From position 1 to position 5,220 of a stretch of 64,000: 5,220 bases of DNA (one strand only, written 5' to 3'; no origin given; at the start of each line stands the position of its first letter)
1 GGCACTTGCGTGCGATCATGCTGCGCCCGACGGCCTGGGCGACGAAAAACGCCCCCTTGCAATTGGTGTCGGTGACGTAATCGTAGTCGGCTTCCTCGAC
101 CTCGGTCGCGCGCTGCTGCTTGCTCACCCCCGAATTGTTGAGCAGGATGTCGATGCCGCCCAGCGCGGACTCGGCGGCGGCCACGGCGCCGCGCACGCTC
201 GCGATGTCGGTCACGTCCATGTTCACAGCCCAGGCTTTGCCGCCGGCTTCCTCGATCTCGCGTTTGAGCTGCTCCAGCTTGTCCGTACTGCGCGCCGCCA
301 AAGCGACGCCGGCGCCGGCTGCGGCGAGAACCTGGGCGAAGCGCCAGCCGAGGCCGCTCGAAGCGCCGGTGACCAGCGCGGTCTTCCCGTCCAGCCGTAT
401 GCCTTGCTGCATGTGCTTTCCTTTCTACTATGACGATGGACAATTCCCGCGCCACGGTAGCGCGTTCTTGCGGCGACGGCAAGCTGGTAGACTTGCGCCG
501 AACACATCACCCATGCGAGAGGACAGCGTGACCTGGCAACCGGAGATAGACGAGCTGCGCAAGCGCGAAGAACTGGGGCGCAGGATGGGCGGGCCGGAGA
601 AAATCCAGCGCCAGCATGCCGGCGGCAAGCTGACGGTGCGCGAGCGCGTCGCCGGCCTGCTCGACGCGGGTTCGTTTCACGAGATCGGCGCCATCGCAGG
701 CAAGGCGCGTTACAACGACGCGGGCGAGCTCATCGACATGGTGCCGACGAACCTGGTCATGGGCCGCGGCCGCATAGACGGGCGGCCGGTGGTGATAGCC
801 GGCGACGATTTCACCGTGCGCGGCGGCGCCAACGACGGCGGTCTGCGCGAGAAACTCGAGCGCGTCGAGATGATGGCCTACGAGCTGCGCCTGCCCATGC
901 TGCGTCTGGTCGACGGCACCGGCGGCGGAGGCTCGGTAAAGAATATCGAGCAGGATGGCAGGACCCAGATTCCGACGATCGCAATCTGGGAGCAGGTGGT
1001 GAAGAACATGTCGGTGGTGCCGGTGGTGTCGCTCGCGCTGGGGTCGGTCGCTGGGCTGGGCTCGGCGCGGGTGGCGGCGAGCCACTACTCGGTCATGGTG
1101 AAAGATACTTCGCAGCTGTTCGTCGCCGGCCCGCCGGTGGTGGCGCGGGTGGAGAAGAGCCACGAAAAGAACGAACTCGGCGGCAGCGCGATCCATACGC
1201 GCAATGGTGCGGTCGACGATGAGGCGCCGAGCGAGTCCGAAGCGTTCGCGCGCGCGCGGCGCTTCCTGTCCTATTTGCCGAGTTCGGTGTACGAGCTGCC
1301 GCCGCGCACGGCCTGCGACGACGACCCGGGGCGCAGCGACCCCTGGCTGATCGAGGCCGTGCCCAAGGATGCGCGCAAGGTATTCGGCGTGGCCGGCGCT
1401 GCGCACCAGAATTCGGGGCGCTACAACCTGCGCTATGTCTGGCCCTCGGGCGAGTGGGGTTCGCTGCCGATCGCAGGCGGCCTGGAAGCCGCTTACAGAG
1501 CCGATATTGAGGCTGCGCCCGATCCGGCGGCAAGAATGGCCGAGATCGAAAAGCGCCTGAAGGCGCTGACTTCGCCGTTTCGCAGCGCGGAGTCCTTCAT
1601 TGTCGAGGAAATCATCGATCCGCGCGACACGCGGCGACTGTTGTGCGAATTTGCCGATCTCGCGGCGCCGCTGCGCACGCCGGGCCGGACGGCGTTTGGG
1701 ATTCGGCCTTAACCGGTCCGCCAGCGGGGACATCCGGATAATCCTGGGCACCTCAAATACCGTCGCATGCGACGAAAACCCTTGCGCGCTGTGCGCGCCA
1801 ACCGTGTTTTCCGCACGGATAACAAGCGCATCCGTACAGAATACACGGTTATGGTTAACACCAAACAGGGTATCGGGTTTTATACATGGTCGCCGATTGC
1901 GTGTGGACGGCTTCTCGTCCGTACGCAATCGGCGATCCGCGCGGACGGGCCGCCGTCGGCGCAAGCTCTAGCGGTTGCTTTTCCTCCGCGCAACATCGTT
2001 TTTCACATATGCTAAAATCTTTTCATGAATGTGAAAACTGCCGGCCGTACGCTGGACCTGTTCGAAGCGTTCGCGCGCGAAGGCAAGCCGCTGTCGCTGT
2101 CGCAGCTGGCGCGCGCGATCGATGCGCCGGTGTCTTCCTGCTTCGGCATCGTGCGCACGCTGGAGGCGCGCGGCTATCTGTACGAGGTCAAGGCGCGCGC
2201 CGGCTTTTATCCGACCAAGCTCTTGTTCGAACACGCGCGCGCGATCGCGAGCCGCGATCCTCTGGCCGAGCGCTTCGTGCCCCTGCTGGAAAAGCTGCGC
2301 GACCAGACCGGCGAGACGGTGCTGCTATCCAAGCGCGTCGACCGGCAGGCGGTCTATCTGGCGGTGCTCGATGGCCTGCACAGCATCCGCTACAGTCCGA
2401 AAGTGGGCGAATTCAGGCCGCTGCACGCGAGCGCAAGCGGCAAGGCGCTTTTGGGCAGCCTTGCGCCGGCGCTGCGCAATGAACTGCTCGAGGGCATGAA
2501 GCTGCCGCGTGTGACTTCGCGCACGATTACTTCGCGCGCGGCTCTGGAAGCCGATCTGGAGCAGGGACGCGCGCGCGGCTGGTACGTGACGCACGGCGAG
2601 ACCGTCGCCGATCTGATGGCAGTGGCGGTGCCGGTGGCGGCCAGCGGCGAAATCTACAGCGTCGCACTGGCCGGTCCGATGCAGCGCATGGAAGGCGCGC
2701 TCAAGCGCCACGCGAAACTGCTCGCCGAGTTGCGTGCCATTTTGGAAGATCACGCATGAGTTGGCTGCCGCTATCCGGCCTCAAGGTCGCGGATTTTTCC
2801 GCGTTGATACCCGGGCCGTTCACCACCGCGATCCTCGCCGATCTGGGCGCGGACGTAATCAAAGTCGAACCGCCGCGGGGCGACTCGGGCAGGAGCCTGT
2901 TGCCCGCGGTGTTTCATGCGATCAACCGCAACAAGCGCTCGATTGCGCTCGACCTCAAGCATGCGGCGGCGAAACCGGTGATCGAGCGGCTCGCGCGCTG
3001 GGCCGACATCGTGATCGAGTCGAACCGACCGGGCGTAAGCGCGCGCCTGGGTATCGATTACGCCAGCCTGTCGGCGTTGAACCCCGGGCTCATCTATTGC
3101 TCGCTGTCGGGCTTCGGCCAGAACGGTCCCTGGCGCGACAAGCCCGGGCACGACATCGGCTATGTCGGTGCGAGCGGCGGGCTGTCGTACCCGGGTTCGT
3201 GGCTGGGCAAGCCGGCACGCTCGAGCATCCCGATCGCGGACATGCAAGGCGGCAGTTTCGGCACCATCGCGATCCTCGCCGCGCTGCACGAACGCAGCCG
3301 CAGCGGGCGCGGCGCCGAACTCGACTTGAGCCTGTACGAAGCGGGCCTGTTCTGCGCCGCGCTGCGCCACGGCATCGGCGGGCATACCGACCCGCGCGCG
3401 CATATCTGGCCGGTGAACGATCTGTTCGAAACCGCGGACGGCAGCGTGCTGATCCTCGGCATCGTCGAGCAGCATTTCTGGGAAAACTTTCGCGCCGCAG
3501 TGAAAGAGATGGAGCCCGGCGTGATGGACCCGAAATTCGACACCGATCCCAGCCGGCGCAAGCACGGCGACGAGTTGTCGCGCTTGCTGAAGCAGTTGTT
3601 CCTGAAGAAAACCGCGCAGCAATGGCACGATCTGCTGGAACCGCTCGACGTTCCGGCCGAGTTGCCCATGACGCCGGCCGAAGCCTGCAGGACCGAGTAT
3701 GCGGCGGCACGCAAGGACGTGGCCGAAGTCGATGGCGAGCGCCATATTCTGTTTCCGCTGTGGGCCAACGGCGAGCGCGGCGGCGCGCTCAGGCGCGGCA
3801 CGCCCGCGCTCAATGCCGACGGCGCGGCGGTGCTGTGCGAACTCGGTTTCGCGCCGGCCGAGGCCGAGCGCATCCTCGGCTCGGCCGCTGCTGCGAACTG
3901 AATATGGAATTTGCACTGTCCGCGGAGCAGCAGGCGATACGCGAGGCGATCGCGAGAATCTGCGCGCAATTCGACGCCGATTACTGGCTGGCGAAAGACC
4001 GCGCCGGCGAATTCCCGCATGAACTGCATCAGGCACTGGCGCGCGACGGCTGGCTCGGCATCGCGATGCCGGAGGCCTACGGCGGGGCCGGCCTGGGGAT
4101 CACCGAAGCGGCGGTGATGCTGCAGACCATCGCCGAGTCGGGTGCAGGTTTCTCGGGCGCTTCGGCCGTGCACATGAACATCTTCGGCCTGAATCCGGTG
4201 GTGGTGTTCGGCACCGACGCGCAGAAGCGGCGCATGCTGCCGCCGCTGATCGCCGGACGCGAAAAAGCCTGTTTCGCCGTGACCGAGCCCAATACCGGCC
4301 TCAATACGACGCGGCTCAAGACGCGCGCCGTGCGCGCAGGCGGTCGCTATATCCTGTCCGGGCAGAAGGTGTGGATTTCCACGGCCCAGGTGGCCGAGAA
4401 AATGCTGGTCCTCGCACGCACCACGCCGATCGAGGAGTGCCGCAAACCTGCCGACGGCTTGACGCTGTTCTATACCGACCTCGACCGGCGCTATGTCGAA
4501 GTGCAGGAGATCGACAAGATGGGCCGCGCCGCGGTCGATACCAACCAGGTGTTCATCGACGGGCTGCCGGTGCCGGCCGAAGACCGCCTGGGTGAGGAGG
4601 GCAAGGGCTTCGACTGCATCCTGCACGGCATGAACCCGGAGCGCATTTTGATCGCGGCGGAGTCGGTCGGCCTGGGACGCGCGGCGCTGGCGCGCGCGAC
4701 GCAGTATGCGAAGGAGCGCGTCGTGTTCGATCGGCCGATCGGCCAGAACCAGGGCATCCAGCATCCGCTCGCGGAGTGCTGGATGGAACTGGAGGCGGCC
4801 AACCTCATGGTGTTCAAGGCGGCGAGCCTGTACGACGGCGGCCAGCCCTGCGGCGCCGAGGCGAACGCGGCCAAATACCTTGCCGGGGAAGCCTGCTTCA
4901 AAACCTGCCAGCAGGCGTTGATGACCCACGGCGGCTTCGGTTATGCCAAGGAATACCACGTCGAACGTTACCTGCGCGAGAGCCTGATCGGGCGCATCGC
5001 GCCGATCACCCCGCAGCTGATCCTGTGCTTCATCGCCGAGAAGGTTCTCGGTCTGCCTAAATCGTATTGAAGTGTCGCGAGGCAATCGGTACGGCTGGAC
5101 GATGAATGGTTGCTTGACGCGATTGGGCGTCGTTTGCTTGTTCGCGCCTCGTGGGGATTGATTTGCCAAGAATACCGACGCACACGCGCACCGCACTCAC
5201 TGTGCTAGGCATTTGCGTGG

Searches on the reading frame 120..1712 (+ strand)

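Call 66: search_protein_families(library=pfam, proteins=[window:120-1712:+], max_evalue=0.000001)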
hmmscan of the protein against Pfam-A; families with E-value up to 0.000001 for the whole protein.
window:120-1712:+ (530 aa): 1 family
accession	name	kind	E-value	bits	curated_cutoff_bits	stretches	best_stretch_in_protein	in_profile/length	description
PF01039.27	Carboxyl_trans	-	2.3e-43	149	22.3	1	164-422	1-258/493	Carboxyl transferase domain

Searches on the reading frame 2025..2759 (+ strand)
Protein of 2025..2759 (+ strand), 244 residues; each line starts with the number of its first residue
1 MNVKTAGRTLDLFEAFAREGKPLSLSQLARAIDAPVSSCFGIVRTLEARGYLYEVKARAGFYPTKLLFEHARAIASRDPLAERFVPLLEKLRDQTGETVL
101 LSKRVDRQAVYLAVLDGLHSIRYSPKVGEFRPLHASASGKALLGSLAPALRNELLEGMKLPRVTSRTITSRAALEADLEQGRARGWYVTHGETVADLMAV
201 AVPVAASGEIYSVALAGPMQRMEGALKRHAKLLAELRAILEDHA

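Call 66: search_protein_families(library=pfam, proteins=[window:2025-2759:+], max_evalue=0.000001)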
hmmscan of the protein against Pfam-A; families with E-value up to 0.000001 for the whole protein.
window:2025-2759:+ (244 aa): 2 families
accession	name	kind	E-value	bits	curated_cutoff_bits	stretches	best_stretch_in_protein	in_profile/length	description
PF01614.24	IclR_C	-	1.1e-30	106.9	24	1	76-238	5-167/174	Bacterial transcriptional regulator IclR C-terminal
PF09339.16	HTH_IclR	-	4.8e-11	42.7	22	1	6-54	2-50/52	IclR helix-turn-helix domain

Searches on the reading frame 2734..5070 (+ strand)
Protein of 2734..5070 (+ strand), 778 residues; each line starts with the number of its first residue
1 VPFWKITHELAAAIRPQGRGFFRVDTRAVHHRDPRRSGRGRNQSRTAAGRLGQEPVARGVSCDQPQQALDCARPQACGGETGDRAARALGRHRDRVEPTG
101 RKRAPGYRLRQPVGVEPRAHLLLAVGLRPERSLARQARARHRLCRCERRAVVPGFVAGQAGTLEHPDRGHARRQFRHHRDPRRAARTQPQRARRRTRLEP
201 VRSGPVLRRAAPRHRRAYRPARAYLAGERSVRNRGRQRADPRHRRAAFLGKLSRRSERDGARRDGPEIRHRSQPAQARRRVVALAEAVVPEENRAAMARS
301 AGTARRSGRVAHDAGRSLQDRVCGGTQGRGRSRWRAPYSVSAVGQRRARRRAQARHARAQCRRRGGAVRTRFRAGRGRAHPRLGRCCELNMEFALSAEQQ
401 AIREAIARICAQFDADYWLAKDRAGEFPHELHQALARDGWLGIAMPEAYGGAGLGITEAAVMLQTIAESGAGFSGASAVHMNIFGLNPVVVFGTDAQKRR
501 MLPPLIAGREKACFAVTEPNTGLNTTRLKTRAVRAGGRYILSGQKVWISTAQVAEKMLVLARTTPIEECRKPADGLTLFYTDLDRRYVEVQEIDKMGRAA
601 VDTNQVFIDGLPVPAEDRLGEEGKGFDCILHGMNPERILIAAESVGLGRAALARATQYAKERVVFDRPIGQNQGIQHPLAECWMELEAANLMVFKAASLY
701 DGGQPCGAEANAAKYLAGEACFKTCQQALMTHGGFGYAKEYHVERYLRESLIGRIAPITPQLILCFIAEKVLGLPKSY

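Call 66: search_protein_families(library=pfam, proteins=[window:2734-5070:+], max_evalue=0.000001)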
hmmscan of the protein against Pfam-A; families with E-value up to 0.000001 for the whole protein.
window:2734-5070:+ (778 aa): 4 families
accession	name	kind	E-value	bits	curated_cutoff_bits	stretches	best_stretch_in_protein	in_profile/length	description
PF00441.29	Acyl-CoA_dh_1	-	3.9e-38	131.4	22.4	1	623-756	1-134/150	Acyl-CoA dehydrogenase, C-terminal domain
PF02771.21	Acyl-CoA_dh_N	-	3.2e-27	95.6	22.9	1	396-508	1-112/113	Acyl-CoA dehydrogenase, N-terminal domain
PF08028.16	Acyl-CoA_dh_2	-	6e-17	62.6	22.7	1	639-749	2-122/134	Acyl-CoA dehydrogenase, C-terminal domain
PF02770.24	Acyl-CoA_dh_M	-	6e-17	62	33.3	1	513-609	1-95/97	Acyl-CoA dehydrogenase, middle domain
